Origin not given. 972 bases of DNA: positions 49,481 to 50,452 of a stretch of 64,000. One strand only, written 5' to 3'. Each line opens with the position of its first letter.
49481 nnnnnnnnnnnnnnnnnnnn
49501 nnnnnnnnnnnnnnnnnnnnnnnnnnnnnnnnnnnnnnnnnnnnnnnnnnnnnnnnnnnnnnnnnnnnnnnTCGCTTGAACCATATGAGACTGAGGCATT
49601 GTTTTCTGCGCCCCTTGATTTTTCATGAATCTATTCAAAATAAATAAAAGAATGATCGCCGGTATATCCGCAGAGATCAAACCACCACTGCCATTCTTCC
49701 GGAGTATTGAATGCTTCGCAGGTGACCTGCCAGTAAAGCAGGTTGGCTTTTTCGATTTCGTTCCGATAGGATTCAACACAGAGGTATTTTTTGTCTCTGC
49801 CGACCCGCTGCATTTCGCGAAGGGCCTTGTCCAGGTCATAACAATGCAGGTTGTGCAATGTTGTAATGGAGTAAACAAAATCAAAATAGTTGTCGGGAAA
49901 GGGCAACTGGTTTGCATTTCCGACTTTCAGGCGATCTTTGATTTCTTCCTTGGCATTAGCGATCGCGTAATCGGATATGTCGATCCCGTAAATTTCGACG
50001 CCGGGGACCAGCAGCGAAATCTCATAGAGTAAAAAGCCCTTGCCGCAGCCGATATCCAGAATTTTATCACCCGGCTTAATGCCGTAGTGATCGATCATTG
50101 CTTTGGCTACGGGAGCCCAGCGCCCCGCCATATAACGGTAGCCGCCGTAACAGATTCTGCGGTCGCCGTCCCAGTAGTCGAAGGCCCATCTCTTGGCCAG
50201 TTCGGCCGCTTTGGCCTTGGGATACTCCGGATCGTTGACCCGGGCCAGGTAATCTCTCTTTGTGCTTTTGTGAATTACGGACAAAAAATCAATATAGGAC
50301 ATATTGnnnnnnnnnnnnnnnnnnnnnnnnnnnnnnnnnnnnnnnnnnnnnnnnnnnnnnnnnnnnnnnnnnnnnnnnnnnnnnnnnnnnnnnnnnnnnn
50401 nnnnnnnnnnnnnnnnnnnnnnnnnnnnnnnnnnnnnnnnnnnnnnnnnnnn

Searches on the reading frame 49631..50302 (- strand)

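Call 63: search_protein_families(library=ncbifam, proteins=[window:49631-50302:-], max_evalue=1e-10)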
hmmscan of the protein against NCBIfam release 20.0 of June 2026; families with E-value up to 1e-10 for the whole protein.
window:49631-50302:- (223 aa): 7 families
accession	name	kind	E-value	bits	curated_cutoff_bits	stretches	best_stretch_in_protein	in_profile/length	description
TIGR01934.1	MenG_MenH_UbiE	subfamily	2.9e-14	52.9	158.35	1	67-183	29-149/223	ubiquinone/menaquinone biosynthesis methyltransferase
NF045667.1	MTase_DVU1556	equivalog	2.2e-13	50.2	155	1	67-176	12-119/213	DVU_1556 family methyltransferase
TIGR02072.1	BioC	equivalog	1.1e-12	48.3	184.95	1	79-179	36-135/244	malonyl-ACP O-methyltransferase BioC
NF047649.1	MTase_UXPK_star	exception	1.5e-12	47.1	460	1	75-169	75-174/283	methyltransferase/UXPK-star double selenoprotein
NF001240.0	PRK00216.1-1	equivalog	2.6e-11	43.1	378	1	69-178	55-170/251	bifunctional demethylmenaquinone methyltransferase/2-methoxy-6-polyprenyl-1,4-benzoquinol methylase UbiE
NF001243.0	PRK00216.1-4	equivalog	4.3e-11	42.6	235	1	68-184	38-160/237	demethylmenaquinone methyltransferase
NF001244.0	PRK00216.1-5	equivalog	7.1e-11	41.8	216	0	68-176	39-153/236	bifunctional demethylmenaquinone methyltransferase/2-methoxy-6-polyprenyl-1,4-benzoquinol methylase UbiE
